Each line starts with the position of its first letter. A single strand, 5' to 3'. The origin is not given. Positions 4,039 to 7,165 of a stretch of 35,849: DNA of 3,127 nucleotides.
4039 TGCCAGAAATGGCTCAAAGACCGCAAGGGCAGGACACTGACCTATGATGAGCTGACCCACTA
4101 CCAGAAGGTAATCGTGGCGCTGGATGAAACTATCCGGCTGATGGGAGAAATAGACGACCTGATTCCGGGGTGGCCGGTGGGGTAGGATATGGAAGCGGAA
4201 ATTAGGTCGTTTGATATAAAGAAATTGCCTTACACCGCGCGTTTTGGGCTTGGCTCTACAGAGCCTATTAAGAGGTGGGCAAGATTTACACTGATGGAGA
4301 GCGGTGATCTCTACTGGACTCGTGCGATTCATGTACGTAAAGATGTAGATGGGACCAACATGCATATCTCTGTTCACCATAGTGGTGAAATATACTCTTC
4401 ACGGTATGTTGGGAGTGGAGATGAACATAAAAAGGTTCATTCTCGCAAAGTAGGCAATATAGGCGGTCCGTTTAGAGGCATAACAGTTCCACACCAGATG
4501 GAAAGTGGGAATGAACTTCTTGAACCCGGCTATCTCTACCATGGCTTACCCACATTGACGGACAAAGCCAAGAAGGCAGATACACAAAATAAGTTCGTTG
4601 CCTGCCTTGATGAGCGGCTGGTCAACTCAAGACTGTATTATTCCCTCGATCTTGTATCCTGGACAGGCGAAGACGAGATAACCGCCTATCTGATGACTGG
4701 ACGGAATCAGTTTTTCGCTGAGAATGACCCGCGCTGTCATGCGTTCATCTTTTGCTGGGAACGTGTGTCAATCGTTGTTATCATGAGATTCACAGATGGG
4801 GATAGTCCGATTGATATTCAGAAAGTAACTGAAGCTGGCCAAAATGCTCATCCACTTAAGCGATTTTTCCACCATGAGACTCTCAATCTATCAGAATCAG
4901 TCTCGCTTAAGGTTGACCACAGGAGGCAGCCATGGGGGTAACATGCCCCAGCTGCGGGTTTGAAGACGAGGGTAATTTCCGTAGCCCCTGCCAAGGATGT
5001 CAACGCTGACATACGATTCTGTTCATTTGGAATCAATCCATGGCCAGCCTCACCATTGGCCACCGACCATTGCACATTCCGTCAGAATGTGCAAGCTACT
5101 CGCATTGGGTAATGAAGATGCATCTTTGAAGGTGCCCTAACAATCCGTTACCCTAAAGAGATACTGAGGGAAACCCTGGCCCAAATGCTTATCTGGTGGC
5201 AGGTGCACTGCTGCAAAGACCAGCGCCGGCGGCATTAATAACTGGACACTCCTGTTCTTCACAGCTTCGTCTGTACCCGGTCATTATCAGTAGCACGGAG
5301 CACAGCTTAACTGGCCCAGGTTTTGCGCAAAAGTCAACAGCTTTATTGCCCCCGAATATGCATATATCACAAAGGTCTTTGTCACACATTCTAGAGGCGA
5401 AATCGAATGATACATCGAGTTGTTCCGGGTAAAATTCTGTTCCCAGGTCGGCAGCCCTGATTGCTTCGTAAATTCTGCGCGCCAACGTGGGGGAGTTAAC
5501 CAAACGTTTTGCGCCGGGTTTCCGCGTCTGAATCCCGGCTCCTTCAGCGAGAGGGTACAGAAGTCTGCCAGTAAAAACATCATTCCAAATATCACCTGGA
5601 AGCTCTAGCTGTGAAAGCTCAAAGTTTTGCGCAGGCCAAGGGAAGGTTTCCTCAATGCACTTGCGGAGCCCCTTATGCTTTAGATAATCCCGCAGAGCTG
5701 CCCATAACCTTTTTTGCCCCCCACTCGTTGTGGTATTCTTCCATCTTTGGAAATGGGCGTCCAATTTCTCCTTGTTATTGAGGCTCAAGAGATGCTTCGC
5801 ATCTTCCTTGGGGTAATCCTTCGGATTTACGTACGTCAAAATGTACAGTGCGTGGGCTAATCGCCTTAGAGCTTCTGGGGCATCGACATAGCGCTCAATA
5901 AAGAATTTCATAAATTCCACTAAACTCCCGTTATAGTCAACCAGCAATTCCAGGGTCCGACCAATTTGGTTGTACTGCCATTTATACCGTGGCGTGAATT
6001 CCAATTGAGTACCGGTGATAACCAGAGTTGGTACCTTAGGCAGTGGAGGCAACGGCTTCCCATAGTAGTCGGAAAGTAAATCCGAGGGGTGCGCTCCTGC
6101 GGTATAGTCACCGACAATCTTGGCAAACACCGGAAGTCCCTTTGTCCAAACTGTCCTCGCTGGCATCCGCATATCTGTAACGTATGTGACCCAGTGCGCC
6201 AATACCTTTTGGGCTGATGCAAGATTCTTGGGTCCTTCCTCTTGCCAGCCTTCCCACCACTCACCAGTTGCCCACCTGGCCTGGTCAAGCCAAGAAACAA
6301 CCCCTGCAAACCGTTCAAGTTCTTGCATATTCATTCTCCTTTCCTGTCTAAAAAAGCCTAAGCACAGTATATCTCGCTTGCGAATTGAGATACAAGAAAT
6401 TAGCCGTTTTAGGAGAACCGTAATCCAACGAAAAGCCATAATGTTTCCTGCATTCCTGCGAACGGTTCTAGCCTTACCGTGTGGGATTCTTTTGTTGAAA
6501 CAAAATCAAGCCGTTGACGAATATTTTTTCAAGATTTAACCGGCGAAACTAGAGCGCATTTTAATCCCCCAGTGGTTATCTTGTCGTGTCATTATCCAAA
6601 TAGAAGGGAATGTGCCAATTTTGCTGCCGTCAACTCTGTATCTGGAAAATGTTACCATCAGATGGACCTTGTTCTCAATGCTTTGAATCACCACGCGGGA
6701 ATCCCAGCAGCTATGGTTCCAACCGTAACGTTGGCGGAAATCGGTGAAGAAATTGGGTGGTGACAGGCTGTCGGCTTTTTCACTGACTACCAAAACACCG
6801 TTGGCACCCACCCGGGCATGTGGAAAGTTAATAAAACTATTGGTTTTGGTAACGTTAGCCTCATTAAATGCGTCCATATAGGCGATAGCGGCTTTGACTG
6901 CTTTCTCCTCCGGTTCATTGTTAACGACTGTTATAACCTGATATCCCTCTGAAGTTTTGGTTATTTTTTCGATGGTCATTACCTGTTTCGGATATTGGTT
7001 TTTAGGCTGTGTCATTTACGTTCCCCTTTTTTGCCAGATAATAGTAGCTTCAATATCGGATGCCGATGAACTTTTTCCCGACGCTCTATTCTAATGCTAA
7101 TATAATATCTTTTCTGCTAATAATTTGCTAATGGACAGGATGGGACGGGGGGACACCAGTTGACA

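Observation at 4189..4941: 250-aa orphan ORF probably translationally coupled to the Type IIG enzyme: candidate new accessory or effector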

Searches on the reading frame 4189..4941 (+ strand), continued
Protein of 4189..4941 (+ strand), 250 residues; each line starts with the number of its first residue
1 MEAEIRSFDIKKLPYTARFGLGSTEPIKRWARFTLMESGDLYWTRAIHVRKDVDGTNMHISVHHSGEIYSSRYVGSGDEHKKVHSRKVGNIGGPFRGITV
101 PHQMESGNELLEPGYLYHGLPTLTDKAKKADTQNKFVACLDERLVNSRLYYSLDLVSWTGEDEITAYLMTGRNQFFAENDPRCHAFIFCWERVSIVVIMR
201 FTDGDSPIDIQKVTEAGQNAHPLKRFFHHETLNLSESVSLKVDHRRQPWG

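Call 66: search_protein_families(library=padloc, proteins=[L016:402-2588:-, L016:6906-11543:-, L020:1260-3041:-, L020:3013-4818:-, L022:6858-7706:+, L026:7021-8796:+, L024:2400-3806:+, L025:3553-4359:+, L015:6850-7845:+, L001:4027-5022:+], max_evalue=0.001)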
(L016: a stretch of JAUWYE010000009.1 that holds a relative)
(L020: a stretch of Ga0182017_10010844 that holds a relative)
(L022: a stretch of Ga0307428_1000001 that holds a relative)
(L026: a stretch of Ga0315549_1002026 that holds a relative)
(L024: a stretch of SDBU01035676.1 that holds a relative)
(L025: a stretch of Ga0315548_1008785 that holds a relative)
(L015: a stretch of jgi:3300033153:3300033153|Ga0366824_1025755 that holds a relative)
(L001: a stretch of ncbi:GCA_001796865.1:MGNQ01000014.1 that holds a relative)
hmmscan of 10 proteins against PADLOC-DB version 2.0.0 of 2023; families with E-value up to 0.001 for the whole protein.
L016:402-2588:- (728 aa): 6 families
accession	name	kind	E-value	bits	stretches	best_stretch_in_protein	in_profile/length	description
PDLC04081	SIR2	-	1.7e-07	28.7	1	141-244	139-251/345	-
PDLC04087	SIR2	-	3.3e-07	27.5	1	141-203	134-195/343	-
PDLC04082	SIR2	-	1.7e-06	25.2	0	39-82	6-49/345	-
PDLC02419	Aga_SIR2-PNTD1-PNTD2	-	1.6e-05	21.8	1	135-279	114-247/558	Class I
PDLC04091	SIR2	-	3e-05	21.4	0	39-92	6-58/345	-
PDLC02183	Dsr1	-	0.00032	16.5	1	41-76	12-48/1275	-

L016:6906-11543:- (1545 aa): 29 families (the best 25 are shown)
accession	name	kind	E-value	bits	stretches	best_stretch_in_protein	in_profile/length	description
PDLC00013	DruE1|DruE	-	3.1e-168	560.4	3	889-1533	980-1669/1776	SNF2 family N-terminal domain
PDLC00037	DruE3|DruE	-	2.4e-151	504.3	2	943-1539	1031-1674/2055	SNF2 family N-terminal domain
PDLC00015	DruE2|DruE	-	8e-119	396.4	5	888-1528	1075-1760/1887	SNF2 family N-terminal domain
PDLC00014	DruE2|DruE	-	6.6e-114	379.9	6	888-1257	1105-1469/1928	SNF2 family N-terminal domain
PDLC00036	DruE3|DruE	-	3.7e-111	370.4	2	946-1539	1027-1650/2023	SNF2 family N-terminal domain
PDLC00035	DruE3|DruE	-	2e-108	361.8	2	82-665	99-674/1460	SNF2 family N-terminal domain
PDLC00051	DruE4|DruE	-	1e-106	356.2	7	891-1077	1035-1232/1829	SNF2 family N-terminal domain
PDLC03960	SngC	-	6.3e-23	79.4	2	88-298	27-197/720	-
PDLC02503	BrxHI|BrxHII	-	1.4e-19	67.8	2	958-1017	288-347/698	BrxHI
PDLC02896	DpdJ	-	1.3e-17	60.8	2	83-194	157-275/1487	DpdJ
PDLC02570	DrmA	-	9.1e-15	52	1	943-1034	557-646/851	DrmA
PDLC02501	BrxHI|BrxHII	-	1.5e-14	51.1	2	948-1020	279-350/925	BrxHI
PDLC02569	DrmA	-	3.9e-12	42.8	1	966-1014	827-875/1095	DrmA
PDLC03928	PsyrT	-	7.3e-11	39.1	1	944-1012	267-335/689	-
PDLC02898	DpdJ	-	2.4e-08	31.2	1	214-301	346-428/506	DpdJ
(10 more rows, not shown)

L020:1260-3041:- (593 aa): 54 families (the best 25 are shown)
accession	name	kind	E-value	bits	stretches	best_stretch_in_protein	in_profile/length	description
PDLC00114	GajB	-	4.1e-93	311.1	2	6-462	6-463/635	UrvD helicase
PDLC00117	GajB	-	3.8e-78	261.5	1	9-587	17-598/604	UrvD helicase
PDLC00132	GajB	-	5e-74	248.1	2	7-373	3-380/625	UrvD helicase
PDLC03802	RTasHel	-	1.2e-72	243.8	2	5-376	3-344/675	DRT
PDLC00103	GajB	-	1.6e-67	226.9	1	9-568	18-578/612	UrvD helicase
PDLC00127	GajB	-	4e-57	192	2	4-366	5-359/594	UrvD helicase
PDLC00130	GajB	-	4.9e-50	168.4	2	9-375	5-367/589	UrvD helicase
PDLC00107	GajB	-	8.9e-49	164.6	2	7-373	15-375/587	UrvD helicase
PDLC00134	GajB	-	5.4e-46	155.5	1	10-352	19-356/431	UrvD helicase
PDLC00104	GajB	-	1.5e-44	150.7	2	19-300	14-257/574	UrvD helicase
PDLC00121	GajB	-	3.3e-43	146.1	2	9-391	7-379/565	UrvD helicase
PDLC00116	GajB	-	9.8e-41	138.1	3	178-352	129-299/557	UrvD helicase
PDLC00123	GajB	-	8.5e-40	134.9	2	8-364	5-325/540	UrvD helicase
PDLC00144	GajB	-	5e-39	132.3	3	174-352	126-303/559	UrvD helicase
PDLC00119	GajB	-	6.5e-36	122.4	2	22-299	17-307/565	UrvD helicase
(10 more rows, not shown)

L020:3013-4818:- (601 aa): 124 families (the best 25 are shown)
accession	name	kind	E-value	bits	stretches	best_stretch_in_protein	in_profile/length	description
PDLC00070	GajA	-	1e-68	230.5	1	3-581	2-591/596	AAA ATPase domain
PDLC00067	GajA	-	6.7e-67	224.3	1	2-585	3-600/604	AAA ATPase domain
PDLC00094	GajA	-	6.5e-64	214.4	1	4-586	3-567/569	AAA ATPase domain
PDLC00062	GajA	-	4.7e-61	205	2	4-358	3-371/639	AAA ATPase domain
PDLC00075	GajA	-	7.8e-48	161.3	1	4-562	3-517/536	AAA ATPase domain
PDLC00072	GajA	-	2e-45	153.4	2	145-586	200-643/709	AAA ATPase domain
PDLC00069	GajA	-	4.5e-44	149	2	288-545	333-606/687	AAA ATPase domain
PDLC00071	GajA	-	5.5e-44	148.9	1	2-579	1-579/588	AAA ATPase domain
PDLC00066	GajA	-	6.3e-43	145.2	2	179-453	174-441/567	AAA ATPase domain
PDLC00096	GajA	-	1.9e-42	143.8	1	3-447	2-457/630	AAA ATPase domain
PDLC00080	GajA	-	3.9e-39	132.9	1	2-578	1-589/622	AAA ATPase domain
PDLC00092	GajA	-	8.2e-39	131.6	2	146-541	169-558/604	AAA ATPase domain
PDLC00091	GajA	-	1.5e-38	131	1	3-573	2-611/627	AAA ATPase domain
PDLC00086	GajA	-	6.6e-38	128.9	1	4-589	3-579/600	AAA ATPase domain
PDLC00099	GajA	-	3.7e-37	126.6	1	3-578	2-597/626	AAA ATPase domain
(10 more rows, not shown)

L022:6858-7706:+ (282 aa): 0 families

L026:7021-8796:+ (591 aa): 0 families

L024:2400-3806:+ (468 aa): 0 families

L025:3553-4359:+ (268 aa): 2 families
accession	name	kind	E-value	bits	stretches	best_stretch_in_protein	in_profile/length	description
PDLC05052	PDC-S61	-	4.5e-09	34.3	1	169-238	163-232/253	-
PDLC03797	RTasPDDEXK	-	1.4e-08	32.8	1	170-237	131-195/226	DRT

L015:6850-7845:+ (331 aa): 9 families
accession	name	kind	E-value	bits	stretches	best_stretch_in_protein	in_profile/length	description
PDLC04916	PDC-S11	-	1.5e-44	150.5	1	1-203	1-196/358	-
PDLC04915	PDC-S11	-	1.9e-24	84.6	1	21-198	18-199/379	-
PDLC04913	PDC-S11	-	1.7e-19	68.1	1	21-198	18-203/375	-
PDLC04910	PDC-S11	-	3e-18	64.2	1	22-204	19-208/359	-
PDLC04909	PDC-S11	-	1.9e-12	45.4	1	21-192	18-196/347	-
PDLC04944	PDC-S18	-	1.1e-10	39.3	1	25-95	18-89/307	-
PDLC04914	PDC-S11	-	7.7e-06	23.3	1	27-98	18-93/314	-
PDLC04824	PDC-S02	-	1.6e-05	22.3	1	42-95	203-257/308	-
PDLC04799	PDC-S02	-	3.3e-05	21.2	1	42-97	203-259/308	-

L001:4027-5022:+ (331 aa): 0 families

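Call 70: predict_structure(alignment_id=A5)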
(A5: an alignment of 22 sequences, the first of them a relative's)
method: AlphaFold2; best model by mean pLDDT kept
length: 235 residues; sequences in the alignment: 22
mean_pLDDT: 77.8   pTM: 0.75
mean pLDDT of the five models: 77.8, 76.4, 76.1, 75.4, 74.1
residues with pLDDT >= 90: 85; 70-90: 79; 50-70: 41; < 50: 30
segments of 3 or more residues with pLDDT < 50: 1-4, 52-56, 75-78, 213-217, 222-226
pLDDT, mean of each block of 10 residues (from residue 1): 64 82 94 89 81 55 80 56 61 80 92 75 91 96 89 89 89 90 95 94 66 48 49 48
secondary structure, 60 per line:
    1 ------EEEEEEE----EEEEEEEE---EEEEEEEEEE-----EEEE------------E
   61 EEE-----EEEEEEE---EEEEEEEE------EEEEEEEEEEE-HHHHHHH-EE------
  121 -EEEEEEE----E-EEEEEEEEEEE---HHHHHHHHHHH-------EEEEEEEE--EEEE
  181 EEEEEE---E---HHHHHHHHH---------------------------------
elements in order: E7-13 E18-25 E29-38 E44-47 E60-63 E69-75 E79-86 E93-103 H105-111 E122-128 E135-145 H149-159 E167-174 E177-186 H194-202

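Call 73: fold_search(model_id=the predicted structure, library=pdb)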
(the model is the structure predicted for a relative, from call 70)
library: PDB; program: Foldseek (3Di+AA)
matches with E <= 10: 609; with E <= 0.001: 0
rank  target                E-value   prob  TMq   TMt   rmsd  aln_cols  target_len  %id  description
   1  9qf2_F                8.9e-02  0.10  0.17  0.13  15.9       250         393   10  Cryo-EM structure of the fully Coronin-1B-decorated actin filament in the ADP state. (released 2025-10-08)
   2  3eni_C                1.3e-01  0.06  0.15  0.11  19.4       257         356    7  Crystal structure of the Fenna-Matthews-Olson Protein from Chlorobaculum Tepidum (released 2009-05-12)
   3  8afv_A                2.6e-01  0.18  0.15  0.12   9.4        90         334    9  DaArgC3 - Engineered Formyl Phosphate Reductase with 3 substitutions (S178V, G182V, L233I) (released 2023-04-05)
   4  8afu_A                2.6e-01  0.18  0.15  0.11   9.3        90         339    8  DaArgC - N-acetyl-gamma-glutamyl-phosphate Reductase of Denitrovibrio acetiphilus (released 2023-04-05)
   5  8afv_D                2.6e-01  0.16  0.15  0.12   8.9        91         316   10  DaArgC3 - Engineered Formyl Phosphate Reductase with 3 substitutions (S178V, G182V, L233I) (released 2023-04-05)
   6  8afu_B                2.6e-01  0.16  0.14  0.11   8.8        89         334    7  DaArgC - N-acetyl-gamma-glutamyl-phosphate Reductase of Denitrovibrio acetiphilus (released 2023-04-05)
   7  8gzg_Z                3.1e-01  0.03  0.14  0.04  31.4       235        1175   12  Cryo-EM structure of Synechocystis sp. PCC 6803 RPitc (released 2023-04-19)
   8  6m32_E                3.1e-01  0.02  0.14  0.11  20.1       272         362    7  Cryo-EM structure of FMO-RC complex from green sulfur bacteria (released 2020-11-25)
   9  3dr3                  3.3e-01  0.15  0.17  0.13  10.1       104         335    9  Structure of IDP00107, a potential N-acetyl-gamma-glutamylphosphate reductase from Shigella flexneri (released 2008-08-05)
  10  9mt4_F                3.3e-01  0.13  0.14  0.16  12.4       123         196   15  Connector structure of phage JohannRWettstein (Bas63) (released 2025-11-19)
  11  6m32_F                3.3e-01  0.03  0.14  0.11  18.5       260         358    7  Cryo-EM structure of FMO-RC complex from green sulfur bacteria (released 2020-11-25)
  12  8afv_C                3.5e-01  0.15  0.15  0.12   9.4        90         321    9  DaArgC3 - Engineered Formyl Phosphate Reductase with 3 substitutions (S178V, G182V, L233I) (released 2023-04-05)
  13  8afv_B                3.5e-01  0.14  0.15  0.12   8.9        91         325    8  DaArgC3 - Engineered Formyl Phosphate Reductase with 3 substitutions (S178V, G182V, L233I) (released 2023-04-05)
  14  2y4p_A                3.7e-01  0.28  0.14  0.13   7.0        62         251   21  Dimeric structure of DAPK-1 catalytic domain (released 2012-01-18)
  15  6vbu_7                3.7e-01  0.14  0.17  0.07  11.8       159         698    8  Structure of the bovine BBSome complex (released 2020-01-29)
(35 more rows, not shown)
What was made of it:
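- On Any solved or viral predicted fold (for the ORF): The second model's best E-value was 0.089 (call 73).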

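Call 74: search_protein_families(library=pfam, proteins=[L002:8684-9733:+, L005:6246-7661:+, L012:2990-4606:-, L012:5879-6424:+, L036:7407-7943:+, L036:7072-7329:+, L037:1513-3024:+, L033:5471-5905:+, L037:4974-5411:+, L008:910-1674:-], max_evalue=0.01)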
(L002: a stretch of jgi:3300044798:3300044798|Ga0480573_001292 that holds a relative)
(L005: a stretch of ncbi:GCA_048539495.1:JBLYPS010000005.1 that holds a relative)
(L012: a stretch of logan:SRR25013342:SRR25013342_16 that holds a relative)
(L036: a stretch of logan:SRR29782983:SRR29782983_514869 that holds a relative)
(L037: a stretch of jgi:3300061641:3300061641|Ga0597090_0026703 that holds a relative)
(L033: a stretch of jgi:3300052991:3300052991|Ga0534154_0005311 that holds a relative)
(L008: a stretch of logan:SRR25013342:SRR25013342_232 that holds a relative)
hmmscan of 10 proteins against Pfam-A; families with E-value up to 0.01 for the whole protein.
L002:8684-9733:+ (349 aa): 1 family
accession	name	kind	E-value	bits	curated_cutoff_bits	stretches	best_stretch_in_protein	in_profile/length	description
PF13208.11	TerB_N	-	1.7e-05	25.1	25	1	7-72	53-118/207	TerB N-terminal domain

L005:6246-7661:+ (471 aa): 0 families

L012:2990-4606:- (538 aa): 1 family
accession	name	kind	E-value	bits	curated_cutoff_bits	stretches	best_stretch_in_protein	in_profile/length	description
PF13289.12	SIR2_2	-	2.5e-17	63.7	24.5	1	140-260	2-124/141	SIR2-like domain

L012:5879-6424:+ (181 aa): 1 family
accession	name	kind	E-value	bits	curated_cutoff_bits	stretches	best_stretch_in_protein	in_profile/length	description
PF13289.12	SIR2_2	-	0.00028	21.5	24.5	1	139-180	6-50/141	SIR2-like domain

L036:7407-7943:+ (178 aa): 0 families

L036:7072-7329:+ (85 aa): 0 families

L037:1513-3024:+ (503 aa): 2 families
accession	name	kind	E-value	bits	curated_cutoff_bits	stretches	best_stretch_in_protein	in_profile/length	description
PF19276.4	HD_assoc_2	-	2.5e-08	34.1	23.1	1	290-423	17-135/222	HD associated region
PF01966.28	HD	-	5.8e-06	27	22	1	120-172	25-84/116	HD domain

L033:5471-5905:+ (144 aa): 1 family
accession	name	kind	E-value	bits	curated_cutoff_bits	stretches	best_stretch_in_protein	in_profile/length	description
PF16798.10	DUF5069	-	5.2e-44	150.1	27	1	5-143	3-133/133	Domain of unknown function (DUF5069)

L037:4974-5411:+ (145 aa): 1 family
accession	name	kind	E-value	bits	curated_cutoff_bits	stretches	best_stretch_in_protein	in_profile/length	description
PF16798.10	DUF5069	-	3.2e-45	154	27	1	5-144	2-133/133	Domain of unknown function (DUF5069)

L008:910-1674:- (254 aa): 2 families
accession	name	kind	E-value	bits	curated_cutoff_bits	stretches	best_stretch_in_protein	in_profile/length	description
PF01557.24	FAA_hydrolase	-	3e-71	239.9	23.9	1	55-250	1-214/214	Fumarylacetoacetate (FAA) hydrolase C-terminal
PF10370.14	Rv2993c-like_N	-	8.2e-16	59.1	21.3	1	1-50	1-50/50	Rv2993c-like, N-terminal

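Call 75: search_protein_families(library=padloc, proteins=[L002:8684-9733:+, L005:6246-7661:+, L012:2990-4606:-, L012:5879-6424:+, L036:7407-7943:+, L036:7072-7329:+, L037:1513-3024:+, L033:5471-5905:+, L037:4974-5411:+], max_evalue=0.01)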
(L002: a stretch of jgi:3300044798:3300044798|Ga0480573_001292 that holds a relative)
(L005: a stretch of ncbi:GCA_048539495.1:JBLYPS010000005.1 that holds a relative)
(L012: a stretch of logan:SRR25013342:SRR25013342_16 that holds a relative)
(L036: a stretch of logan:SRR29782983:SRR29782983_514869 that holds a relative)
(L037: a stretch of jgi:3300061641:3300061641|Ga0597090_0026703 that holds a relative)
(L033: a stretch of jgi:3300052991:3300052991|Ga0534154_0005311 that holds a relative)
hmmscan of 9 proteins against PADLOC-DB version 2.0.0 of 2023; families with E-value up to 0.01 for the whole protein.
L002:8684-9733:+ (349 aa): 1 family
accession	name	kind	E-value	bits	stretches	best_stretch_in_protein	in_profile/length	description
PDLC03958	SngA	-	3.5e-09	34.8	1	6-206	101-261/528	-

L005:6246-7661:+ (471 aa): 0 families

L012:2990-4606:- (538 aa): 11 families
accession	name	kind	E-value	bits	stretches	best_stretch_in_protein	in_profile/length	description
PDLC04968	PDC-S25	-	2.3e-17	61.2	1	109-234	108-235/517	-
PDLC00407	ThsA1|ThsA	-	3.1e-17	60.4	1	26-259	12-227/478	STALD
PDLC00409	ThsA1|ThsA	-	1.8e-14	51.7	1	27-235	14-204/242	STALD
PDLC04967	PDC-S25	-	2.5e-11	41.3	1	139-235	147-246/528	-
PDLC04166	Dsr1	-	6.7e-10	35.3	1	25-228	14-208/1227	-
PDLC03856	LmuA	-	3.6e-09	34.3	1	29-234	10-211/433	-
PDLC04087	SIR2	-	4.4e-05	20.5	0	26-151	9-145/343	-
PDLC04093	SIR2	-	0.0005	17.2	0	113-162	121-175/395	-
PDLC02420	Aga_SIR2-PNTD1-PNTD2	-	0.0059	12.8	0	139-233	133-228/1010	Class I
PDLC04082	SIR2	-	0.0072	13.3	0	26-108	8-82/345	-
PDLC04092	SIR2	-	0.0097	13.2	0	26-154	10-134/318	-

L012:5879-6424:+ (181 aa): 1 family
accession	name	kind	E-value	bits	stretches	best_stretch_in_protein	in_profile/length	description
PDLC02408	Aga_SIR2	-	0.0059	13.7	0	119-181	134-202/343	Class II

L036:7407-7943:+ (178 aa): 0 families

L036:7072-7329:+ (85 aa): 0 families

L037:1513-3024:+ (503 aa): 2 families
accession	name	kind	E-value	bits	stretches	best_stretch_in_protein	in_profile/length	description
PDLC02080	Cas3b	-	0.0012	15.3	1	116-191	55-103/709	-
PDLC01254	Cas3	-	0.0015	16.7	1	57-196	7-76/164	CAS-I; effector_G3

L033:5471-5905:+ (144 aa): 0 families

L037:4974-5411:+ (145 aa): 0 families

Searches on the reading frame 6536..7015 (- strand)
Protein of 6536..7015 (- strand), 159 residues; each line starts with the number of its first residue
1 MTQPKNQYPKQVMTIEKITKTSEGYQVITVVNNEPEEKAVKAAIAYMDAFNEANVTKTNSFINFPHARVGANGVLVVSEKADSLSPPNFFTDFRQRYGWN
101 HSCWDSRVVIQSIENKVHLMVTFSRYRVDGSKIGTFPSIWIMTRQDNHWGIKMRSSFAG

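Call 4: search_protein_families(library=pfam, proteins=[window:6536-7015:-], max_evalue=1)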
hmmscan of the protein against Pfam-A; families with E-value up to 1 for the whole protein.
window:6536-7015:- (159 aa): 2 families
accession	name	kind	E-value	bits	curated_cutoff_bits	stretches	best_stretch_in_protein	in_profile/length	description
PF20795.3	DUF6841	-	0.043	14.7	27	1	96-151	66-121/129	NTF2-like protein (DUF6841)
PF09848.15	SLFN-g3_helicase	-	0.071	12.8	24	1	17-79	24-87/354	Schlafen group 3, DNA/RNA helicase domain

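Call 5: search_protein_families(library=padloc, proteins=[window:6536-7015:-], max_evalue=1)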
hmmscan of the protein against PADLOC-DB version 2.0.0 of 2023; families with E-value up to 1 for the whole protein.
window:6536-7015:- (159 aa): 0 families

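Call 6: search_protein_families(library=ncbifam, proteins=[window:6536-7015:-], max_evalue=1)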
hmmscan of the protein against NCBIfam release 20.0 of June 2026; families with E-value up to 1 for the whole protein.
window:6536-7015:- (159 aa): 0 families
